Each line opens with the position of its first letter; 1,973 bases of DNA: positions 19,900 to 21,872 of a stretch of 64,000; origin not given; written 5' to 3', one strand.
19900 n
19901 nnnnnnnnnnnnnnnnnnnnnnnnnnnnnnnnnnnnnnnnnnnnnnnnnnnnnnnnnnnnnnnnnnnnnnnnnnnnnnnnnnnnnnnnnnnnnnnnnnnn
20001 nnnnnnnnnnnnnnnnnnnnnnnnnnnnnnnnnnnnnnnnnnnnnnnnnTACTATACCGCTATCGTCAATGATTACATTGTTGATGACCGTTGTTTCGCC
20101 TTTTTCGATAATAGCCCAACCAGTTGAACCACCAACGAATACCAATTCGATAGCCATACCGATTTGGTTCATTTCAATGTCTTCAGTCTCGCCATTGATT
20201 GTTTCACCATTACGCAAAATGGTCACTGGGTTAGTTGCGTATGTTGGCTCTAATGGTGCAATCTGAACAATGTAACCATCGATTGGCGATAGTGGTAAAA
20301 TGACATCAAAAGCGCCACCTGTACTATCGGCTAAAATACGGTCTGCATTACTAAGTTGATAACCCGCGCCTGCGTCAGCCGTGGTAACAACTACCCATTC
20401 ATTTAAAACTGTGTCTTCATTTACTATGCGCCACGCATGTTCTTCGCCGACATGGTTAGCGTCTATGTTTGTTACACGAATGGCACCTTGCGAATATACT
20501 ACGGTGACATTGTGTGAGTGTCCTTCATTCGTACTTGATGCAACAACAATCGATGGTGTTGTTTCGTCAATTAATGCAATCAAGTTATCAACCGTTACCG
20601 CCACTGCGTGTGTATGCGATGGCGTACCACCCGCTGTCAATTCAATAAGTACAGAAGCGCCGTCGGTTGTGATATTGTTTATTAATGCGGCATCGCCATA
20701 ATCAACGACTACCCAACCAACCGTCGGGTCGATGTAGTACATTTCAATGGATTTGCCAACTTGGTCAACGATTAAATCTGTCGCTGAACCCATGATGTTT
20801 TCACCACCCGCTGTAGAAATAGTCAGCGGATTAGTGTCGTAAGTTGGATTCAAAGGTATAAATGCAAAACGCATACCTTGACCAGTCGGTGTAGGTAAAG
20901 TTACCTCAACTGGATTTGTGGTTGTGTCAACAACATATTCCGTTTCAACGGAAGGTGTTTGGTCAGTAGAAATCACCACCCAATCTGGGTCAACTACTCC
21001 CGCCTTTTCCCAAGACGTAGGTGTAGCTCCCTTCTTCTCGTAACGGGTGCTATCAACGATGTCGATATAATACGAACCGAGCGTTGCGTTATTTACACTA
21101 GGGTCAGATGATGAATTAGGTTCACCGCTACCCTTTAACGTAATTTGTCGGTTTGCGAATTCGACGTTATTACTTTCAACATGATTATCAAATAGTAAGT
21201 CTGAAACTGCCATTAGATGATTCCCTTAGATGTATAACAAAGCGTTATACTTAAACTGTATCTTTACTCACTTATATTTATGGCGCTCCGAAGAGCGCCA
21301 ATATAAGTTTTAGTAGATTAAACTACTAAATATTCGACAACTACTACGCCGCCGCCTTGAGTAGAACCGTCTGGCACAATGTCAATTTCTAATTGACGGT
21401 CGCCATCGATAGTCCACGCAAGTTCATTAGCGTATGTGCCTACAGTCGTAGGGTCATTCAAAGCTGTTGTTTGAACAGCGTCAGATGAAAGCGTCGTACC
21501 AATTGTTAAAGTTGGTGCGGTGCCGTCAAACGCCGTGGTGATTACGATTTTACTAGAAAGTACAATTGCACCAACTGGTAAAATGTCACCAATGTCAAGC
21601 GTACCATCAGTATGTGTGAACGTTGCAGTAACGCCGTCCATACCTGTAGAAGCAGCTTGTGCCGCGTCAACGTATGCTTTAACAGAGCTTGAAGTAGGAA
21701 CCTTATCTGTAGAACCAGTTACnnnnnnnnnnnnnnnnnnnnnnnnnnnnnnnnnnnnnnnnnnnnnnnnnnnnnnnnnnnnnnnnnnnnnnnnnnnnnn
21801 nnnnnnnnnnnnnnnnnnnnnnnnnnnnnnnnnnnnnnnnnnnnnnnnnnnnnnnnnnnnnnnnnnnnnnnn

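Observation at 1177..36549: A 35-kb combinatorial fibre arsenal built from a small set of shuffled modules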

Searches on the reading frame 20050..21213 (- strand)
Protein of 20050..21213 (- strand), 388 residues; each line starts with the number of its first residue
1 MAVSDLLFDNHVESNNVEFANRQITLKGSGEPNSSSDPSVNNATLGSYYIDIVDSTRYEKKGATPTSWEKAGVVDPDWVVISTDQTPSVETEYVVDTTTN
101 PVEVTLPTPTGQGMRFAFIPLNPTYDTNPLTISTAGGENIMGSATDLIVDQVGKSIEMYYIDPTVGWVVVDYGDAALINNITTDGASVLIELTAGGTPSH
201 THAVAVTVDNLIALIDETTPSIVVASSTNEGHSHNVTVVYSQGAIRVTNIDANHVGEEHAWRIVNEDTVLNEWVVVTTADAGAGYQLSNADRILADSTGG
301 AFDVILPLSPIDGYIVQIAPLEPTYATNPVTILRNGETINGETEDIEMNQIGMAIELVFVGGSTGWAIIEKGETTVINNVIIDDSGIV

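Call 51: search_dna_similar(query=window:20050-21213:-, collection=phages, mode=protein, max_rows=30, max_evalue=0.01, rows=spread)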
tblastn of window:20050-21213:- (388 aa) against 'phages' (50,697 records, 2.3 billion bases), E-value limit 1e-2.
Records with a match: 21; places in all: 25; records where one place covers at least 80% of the query: 0.
Best place of each record, by identity: <60% 21.
By first word of the organism name: Vibrio 6; Synechococcus 5; Pelagibacter 2; Nitratiruptor 2; Ralstonia 2; Leptospira 2; phage 1; Pseudomonas 1.
By host as written in the record: - 4; Synechococcus sp. 4; Candidatus Pelagibacter sp. HTCC1062 1; Vibrio cyclitrophicus 1; Candidatus Pelagibacter ubique HTCC1062 1; Vibrio harveyi 1; Vibrio coralliilyticus LMG20984 (YB1) 1; Vibrio parahaemolyticus 1; and 7 more.
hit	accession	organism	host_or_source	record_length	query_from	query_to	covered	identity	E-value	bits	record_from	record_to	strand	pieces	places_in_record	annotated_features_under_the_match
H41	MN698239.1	Pelagibacter phage HTVC023P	Candidatus Pelagibacter sp. HTCC1062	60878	93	373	60%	33.5%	3e-6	102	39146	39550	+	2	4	hypothetical protein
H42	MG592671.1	Vibrio phage 2.275.O._10N.286.54.E11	Vibrio cyclitrophicus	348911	70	368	77%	25.2%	1e-8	63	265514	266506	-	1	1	hypothetical protein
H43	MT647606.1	Pelagibacter phage Mosig EXVC030M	Candidatus Pelagibacter ubique HTCC1062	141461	61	370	52%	33.8%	2e-8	121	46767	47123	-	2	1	putative tail fiber protein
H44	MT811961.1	Vibrio phage vB_pir03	Vibrio harveyi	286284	74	332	67%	23.8%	7e-5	51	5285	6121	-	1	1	hypothetical protein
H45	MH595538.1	Vibrio phage BONAISHI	Vibrio coralliilyticus LMG20984 (YB1)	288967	93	368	71%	22.1%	3e-3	45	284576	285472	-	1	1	hypothetical protein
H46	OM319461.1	Vibrio phage C-ZP2022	Vibrio parahaemolyticus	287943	78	332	66%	22.7%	2e-3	47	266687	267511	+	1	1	hypothetical protein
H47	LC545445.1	Nitratiruptor phage NrS-4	Nitratiruptor sp. YY08-13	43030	80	369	43%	32.7%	7e-4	92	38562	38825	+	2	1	phage tail fiber protein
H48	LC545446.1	Nitratiruptor phage NrS-5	Nitratiruptor sp. YY08-26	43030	80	369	43%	32.7%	7e-4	92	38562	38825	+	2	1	phage tail fiber protein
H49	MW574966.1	phage 023Pt_psg01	unknown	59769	93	215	32%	32.3%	2e-4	50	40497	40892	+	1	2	putative structural protein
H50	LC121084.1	Ralstonia phage RSP15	-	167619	78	179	26%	31.9%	3e-3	46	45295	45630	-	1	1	hypothetical protein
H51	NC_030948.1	Ralstonia phage RSP15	-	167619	78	179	26%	31.9%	3e-3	46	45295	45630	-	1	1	tail protein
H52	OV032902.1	Vibrio phage vB_VpaM_sm033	-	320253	74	171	25%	33.0%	3e-4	49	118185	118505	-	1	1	tail fiber protein proximal subunit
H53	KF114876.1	Leptospira phage vB_LalZ_80412-LE1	frog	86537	285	369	22%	35.3%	8e-8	61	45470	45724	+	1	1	hypothetical protein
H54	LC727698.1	Pseudomonas phage sp. 30-3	Pseudomonas aeruginosa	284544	78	171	24%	31.3%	4e-3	45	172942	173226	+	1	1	hypothetical protein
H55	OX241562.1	Vibrio phage 150E35-1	Seawater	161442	75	170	25%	29.6%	3e-3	46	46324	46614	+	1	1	hypothetical protein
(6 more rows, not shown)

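Call 52: get_annotated_region(hit=H43, flank=20000)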
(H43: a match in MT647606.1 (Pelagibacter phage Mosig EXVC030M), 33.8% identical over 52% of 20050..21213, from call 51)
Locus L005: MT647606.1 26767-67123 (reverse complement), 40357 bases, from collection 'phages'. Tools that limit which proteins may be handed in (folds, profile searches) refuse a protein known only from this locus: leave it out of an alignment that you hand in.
description: Pelagibacter phage Mosig EXVC030M, complete genome.
organism: Pelagibacter phage Mosig EXVC030M (NCBI taxid 2759214)
taxonomy: Viruses; Duplodnaviria; Heunggongvirae; Uroviricota; Caudoviricetes; Kyanoviridae
host: Candidatus Pelagibacter ubique HTCC1062; source: oxygen minimum zone; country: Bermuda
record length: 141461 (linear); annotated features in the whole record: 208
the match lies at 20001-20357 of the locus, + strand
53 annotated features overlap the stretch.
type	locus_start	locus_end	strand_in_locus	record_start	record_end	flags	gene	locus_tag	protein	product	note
CDS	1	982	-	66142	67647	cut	-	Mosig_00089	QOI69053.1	putative carbamoyltransferase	-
CDS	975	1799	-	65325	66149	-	-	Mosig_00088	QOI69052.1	putative molybdenum cofactor biosynthesis enzyme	putative Molybdenum cofactor biosynthesis enzyme (MoaA)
CDS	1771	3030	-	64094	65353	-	-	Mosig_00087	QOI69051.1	putative UDP-4-amino-4-deoxy-L-arabinose--oxoglutarate aminotransferase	-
CDS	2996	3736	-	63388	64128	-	-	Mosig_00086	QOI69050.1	hypothetical protein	-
CDS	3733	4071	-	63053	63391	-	-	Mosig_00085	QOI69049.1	hypothetical protein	-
CDS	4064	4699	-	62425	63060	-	-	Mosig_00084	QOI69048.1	putative molybdenum cofactor biosynthesis enzyme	-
CDS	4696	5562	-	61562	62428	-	-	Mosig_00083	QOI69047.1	putative molybdenum cofactor biosynthesis enzyme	-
CDS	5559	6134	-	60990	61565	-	-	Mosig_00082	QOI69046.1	putative nitroreductase domain-containing protein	-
CDS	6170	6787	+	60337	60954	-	-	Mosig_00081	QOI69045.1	putative Asp_Arg_Hydrox domain-containing protein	putative Asp_Arg_Hydrox domain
CDS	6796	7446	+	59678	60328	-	-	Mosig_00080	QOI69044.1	putative FA_desaturase domain protein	putative FA_desaturase domain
CDS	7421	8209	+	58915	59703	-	-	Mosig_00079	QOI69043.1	putative aminotransferase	-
CDS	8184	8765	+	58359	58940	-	-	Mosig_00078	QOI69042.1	putative NADPH-dependent FMN reductase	-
CDS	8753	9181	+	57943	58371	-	-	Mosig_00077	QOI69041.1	putative peroxiredoxin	-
CDS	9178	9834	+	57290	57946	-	-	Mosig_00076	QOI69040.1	hypothetical protein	-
CDS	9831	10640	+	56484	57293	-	-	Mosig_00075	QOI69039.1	putative taurine catabolism dioxygenase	-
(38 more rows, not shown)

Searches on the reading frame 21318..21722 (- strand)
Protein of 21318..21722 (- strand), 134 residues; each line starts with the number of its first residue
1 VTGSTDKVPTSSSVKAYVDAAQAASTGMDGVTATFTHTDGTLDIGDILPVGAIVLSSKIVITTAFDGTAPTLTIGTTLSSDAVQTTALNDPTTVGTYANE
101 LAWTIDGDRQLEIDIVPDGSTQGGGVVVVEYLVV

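Call 41: search_solved_structures(query=A2, max_evalue=1)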
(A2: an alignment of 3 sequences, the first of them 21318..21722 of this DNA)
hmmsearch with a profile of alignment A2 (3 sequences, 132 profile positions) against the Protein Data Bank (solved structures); distinct sequences matched with E-value up to 1: 2.
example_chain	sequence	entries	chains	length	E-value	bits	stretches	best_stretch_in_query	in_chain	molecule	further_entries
7tgh_C3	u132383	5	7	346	0.49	13.6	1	39-96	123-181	Transcription factor apfi protein, putative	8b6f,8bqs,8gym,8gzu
6g6q_A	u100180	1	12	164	0.94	12.7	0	46-73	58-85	Ika4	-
